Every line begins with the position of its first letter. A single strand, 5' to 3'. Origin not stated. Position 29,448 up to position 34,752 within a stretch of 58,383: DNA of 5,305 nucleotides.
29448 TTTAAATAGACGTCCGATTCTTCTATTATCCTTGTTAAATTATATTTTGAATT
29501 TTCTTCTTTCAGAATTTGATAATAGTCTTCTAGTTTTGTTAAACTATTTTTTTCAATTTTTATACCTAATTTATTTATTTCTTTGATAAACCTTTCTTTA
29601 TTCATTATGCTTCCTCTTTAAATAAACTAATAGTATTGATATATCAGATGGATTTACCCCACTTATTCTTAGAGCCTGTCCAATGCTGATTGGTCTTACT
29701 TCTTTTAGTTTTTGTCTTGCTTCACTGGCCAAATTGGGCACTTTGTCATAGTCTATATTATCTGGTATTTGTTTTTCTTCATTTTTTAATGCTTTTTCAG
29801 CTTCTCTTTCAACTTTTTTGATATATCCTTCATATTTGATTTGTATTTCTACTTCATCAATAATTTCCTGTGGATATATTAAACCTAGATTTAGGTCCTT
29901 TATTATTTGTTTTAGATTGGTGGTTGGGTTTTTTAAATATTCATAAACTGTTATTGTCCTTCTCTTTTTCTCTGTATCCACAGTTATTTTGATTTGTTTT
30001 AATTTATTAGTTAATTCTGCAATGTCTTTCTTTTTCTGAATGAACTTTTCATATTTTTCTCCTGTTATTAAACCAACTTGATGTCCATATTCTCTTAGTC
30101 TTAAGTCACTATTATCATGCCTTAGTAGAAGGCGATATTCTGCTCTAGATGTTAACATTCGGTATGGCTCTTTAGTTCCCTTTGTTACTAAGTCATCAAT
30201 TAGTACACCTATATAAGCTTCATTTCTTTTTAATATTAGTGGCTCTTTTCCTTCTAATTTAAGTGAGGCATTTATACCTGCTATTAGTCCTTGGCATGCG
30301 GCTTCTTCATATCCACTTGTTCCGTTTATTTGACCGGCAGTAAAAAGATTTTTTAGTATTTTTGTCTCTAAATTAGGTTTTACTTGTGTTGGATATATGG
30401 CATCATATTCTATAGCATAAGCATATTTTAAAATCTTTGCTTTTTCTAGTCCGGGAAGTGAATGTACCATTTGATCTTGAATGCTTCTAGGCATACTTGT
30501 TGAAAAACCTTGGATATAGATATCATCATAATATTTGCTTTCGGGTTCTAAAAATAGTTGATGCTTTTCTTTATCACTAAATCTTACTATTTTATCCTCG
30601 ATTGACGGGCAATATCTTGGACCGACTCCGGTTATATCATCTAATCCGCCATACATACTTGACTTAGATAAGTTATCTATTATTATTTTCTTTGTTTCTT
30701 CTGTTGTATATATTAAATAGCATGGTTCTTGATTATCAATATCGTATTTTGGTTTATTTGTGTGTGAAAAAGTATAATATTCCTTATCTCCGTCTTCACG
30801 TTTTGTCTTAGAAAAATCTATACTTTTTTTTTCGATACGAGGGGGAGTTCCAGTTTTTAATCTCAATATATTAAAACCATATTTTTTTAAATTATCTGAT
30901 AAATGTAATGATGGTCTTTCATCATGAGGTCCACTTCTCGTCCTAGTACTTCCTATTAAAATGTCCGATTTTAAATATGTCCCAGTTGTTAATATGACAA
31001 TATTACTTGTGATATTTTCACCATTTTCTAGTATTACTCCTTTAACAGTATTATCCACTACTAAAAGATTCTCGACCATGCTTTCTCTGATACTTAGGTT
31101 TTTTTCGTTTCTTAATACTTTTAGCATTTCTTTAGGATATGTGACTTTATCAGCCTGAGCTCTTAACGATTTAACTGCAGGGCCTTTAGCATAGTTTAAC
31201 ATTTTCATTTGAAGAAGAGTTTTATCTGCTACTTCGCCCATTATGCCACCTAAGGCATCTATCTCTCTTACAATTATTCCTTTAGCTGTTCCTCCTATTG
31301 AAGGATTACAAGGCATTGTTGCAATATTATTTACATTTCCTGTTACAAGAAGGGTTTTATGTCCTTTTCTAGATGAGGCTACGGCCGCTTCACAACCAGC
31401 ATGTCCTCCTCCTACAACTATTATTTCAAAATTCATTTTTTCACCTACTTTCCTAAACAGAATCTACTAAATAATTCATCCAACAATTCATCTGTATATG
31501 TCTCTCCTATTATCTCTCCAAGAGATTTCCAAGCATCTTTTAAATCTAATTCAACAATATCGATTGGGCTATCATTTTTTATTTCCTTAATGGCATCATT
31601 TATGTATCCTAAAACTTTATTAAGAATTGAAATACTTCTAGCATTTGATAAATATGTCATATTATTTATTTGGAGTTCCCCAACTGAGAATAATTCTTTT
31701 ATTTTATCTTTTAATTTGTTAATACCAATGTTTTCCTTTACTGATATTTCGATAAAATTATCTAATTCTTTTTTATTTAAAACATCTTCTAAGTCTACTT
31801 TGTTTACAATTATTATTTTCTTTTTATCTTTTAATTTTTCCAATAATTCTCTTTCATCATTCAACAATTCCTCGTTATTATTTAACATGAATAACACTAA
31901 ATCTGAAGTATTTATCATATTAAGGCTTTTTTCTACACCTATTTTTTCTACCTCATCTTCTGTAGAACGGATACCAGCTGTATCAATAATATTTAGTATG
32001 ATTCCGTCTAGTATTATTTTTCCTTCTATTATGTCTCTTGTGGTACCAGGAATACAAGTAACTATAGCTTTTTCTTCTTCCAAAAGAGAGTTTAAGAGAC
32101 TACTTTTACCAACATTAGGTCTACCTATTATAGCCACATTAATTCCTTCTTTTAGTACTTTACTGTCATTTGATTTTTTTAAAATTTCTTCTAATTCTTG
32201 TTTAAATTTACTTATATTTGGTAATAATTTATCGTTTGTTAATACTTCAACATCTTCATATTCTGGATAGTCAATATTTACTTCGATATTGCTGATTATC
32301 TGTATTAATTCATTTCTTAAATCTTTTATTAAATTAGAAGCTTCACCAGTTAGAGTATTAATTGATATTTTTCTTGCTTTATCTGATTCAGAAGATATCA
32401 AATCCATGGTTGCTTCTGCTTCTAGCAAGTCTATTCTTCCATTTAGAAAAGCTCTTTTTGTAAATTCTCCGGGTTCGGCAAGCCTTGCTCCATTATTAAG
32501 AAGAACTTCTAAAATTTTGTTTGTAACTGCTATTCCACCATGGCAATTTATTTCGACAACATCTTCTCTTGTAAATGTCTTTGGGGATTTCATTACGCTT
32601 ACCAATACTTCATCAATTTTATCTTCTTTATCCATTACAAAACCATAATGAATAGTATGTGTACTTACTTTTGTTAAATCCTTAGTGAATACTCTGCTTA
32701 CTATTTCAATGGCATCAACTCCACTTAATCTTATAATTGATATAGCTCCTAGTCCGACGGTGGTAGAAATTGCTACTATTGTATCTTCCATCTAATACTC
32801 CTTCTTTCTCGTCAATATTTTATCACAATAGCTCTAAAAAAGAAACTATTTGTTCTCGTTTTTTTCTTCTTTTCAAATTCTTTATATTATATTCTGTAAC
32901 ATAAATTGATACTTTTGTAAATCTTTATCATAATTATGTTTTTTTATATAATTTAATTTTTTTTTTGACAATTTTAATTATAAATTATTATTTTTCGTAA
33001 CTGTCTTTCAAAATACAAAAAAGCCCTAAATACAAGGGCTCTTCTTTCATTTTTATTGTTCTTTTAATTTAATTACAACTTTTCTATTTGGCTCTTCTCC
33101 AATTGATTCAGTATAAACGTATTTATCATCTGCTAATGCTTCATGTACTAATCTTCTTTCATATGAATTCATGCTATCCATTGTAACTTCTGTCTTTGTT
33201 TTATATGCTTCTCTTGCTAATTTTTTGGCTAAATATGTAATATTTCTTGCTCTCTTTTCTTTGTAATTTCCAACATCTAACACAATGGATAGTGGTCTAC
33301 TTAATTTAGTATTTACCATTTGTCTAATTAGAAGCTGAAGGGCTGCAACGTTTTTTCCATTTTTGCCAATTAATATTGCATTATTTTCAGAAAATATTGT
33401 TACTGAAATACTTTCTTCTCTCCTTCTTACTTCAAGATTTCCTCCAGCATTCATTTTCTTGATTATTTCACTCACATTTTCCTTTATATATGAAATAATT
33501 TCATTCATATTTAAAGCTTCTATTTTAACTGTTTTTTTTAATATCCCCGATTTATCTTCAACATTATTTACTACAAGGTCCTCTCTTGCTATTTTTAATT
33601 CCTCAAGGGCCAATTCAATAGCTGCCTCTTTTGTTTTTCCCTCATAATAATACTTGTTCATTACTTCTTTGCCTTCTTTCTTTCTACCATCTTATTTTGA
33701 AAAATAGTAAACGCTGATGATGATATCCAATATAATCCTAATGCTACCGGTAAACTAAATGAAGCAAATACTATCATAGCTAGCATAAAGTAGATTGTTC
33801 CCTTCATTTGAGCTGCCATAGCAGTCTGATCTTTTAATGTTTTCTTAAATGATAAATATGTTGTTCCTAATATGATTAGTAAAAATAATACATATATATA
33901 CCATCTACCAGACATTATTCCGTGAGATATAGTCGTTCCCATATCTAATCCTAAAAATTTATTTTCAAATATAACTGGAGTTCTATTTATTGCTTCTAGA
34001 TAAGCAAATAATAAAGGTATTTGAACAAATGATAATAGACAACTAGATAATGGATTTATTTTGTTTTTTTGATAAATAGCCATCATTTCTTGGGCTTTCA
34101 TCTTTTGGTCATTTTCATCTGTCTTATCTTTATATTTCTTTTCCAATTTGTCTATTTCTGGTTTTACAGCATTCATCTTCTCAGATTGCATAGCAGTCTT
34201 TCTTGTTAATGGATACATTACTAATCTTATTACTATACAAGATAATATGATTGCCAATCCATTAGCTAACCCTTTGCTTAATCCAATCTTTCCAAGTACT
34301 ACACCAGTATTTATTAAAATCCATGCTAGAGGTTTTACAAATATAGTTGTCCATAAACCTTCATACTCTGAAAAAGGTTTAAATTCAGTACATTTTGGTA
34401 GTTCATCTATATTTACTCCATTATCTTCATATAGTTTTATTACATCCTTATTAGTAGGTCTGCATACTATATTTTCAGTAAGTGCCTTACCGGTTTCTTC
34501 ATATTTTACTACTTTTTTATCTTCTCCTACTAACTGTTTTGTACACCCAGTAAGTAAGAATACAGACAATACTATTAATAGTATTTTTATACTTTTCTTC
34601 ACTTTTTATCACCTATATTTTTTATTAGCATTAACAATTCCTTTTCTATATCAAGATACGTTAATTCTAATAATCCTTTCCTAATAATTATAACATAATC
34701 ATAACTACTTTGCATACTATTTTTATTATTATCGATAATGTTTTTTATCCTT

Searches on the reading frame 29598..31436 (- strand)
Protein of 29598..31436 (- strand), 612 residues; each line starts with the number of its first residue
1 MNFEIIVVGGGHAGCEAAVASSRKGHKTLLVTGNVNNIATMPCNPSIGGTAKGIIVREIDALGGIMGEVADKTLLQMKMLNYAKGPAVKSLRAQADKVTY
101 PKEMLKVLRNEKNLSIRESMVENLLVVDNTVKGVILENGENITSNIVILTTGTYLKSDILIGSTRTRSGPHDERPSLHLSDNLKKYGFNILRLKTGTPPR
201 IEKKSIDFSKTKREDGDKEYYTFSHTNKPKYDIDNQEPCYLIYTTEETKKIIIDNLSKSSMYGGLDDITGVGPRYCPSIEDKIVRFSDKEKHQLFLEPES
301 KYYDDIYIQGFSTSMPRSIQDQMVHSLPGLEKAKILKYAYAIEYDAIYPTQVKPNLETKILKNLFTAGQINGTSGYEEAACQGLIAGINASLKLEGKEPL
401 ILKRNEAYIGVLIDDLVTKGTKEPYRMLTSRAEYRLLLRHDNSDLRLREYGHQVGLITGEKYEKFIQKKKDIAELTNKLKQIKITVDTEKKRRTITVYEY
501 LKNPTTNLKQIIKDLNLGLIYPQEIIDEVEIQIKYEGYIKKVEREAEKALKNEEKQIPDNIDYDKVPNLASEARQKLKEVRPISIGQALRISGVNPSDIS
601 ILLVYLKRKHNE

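Call 67: search_protein_families(library=pfam, proteins=[window:29598-31436:-], max_evalue=0.001)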
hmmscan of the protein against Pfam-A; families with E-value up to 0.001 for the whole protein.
window:29598-31436:- (612 aa): 6 families
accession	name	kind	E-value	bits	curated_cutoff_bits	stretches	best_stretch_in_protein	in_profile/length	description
PF01134.28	GIDA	-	9.8e-161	535.6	22.1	1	5-398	2-391/391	Glucose inhibited division protein A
PF13932.14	SAM_GIDA_C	-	2e-24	85.6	27.1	1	547-603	1-57/57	tRNA modifying enzyme MnmG/GidA C-terminal helical bundle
PF21680.2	GIDA_C_1st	-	4.3e-13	50.3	24.7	1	460-541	2-94/96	tRNA modifying enzyme MnmG/GidA C-terminal helical domain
PF12831.13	FAD_oxidored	-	2.9e-06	27.3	27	1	4-33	1-30/416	FAD dependent oxidoreductase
PF00890.30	FAD_binding_2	-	3.4e-05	23.7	20.4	1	5-34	2-31/414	FAD binding domain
PF07992.20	Pyr_redox_2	-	5.4e-05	23.2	26.1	1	4-152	2-108/291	Pyridine nucleotide-disulphide oxidoreductase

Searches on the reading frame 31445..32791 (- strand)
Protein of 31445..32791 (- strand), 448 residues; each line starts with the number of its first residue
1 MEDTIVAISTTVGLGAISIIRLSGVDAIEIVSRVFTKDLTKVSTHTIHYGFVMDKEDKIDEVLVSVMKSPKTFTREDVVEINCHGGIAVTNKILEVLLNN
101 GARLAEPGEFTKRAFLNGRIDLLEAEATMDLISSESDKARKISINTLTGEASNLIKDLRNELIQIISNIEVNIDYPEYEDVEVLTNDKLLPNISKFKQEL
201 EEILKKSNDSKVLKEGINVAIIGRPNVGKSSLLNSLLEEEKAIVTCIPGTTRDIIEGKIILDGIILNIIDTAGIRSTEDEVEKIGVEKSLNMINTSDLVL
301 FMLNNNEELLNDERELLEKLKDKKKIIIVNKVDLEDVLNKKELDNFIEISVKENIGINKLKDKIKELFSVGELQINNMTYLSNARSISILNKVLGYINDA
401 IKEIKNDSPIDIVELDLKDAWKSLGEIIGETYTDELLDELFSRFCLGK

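Call 67: search_protein_families(library=pfam, proteins=[window:31445-32791:-], max_evalue=0.001)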
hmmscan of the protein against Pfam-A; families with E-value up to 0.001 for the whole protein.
window:31445-32791:- (448 aa): 8 families
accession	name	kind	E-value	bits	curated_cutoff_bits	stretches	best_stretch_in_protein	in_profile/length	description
PF12631.12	MnmE_helical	-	9.6e-58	196.2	40.1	1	122-445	1-211/211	MnmE helical domain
PF10396.14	TrmE_N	-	6.6e-44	149.3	29.8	1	4-119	1-117/117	GTP-binding protein TrmE N-terminus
PF01926.29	MMR_HSR1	-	1.4e-27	96.4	21.9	1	218-331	1-113/113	50S ribosome-binding GTPase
PF00350.29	Dynamin_N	-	2.6e-08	34.5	27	0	266-326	103-159/168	Dynamin family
PF02421.24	FeoB_N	-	3.2e-08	33.7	27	1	218-345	2-132/156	Ferrous iron transport protein B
PF04548.22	AIG1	-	3e-07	30.4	27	1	218-350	2-141/212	AIG1 family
PF00009.33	GTP_EFTU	-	0.00037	20.6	26.5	0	217-345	4-141/188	Elongation factor Tu GTP binding domain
PF00071.28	Ras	-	0.00041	20.4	21.6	0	219-340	2-119/162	Ras family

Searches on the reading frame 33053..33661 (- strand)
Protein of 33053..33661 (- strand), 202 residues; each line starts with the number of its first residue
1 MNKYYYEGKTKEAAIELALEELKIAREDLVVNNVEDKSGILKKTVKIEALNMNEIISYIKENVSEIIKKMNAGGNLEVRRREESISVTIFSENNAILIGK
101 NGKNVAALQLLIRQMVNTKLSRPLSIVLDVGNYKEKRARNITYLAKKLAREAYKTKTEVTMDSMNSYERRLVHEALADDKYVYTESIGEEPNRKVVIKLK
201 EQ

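Call 67: search_protein_families(library=pfam, proteins=[window:33053-33661:-], max_evalue=0.001)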
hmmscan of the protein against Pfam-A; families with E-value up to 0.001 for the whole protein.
window:33053-33661:- (202 aa): 4 families
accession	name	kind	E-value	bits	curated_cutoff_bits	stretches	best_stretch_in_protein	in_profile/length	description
PF01424.28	R3H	-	9.7e-19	67.6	26.8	1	141-198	3-59/60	R3H domain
PF13083.13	KH_KhpA-B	-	2.2e-07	31.1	32.1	1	61-119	6-65/73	KhpA/KhpB, KH domain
PF07650.23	KH_2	-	5e-07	29.9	22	1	60-123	3-65/78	KH domain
PF14804.11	Jag_N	-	1e-06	29.5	25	1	6-49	1-48/50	Jag N-terminus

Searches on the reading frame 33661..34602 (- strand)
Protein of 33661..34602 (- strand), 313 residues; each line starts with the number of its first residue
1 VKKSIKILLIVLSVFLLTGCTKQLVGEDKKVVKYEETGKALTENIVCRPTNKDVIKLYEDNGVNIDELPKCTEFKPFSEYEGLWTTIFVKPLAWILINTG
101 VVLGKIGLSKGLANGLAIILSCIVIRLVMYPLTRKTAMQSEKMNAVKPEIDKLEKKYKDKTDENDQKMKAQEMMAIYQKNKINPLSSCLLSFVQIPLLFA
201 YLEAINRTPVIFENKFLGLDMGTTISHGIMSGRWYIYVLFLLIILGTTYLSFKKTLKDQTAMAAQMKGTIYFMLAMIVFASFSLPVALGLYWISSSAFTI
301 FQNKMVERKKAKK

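Call 67: search_protein_families(library=pfam, proteins=[window:33661-34602:-], max_evalue=0.001)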
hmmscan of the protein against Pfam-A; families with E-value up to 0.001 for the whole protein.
window:33661-34602:- (313 aa): 1 family
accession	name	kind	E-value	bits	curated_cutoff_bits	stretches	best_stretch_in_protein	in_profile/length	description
PF02096.25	60KD_IMP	-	9.7e-39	133.4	35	1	115-307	2-162/163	60Kd inner membrane protein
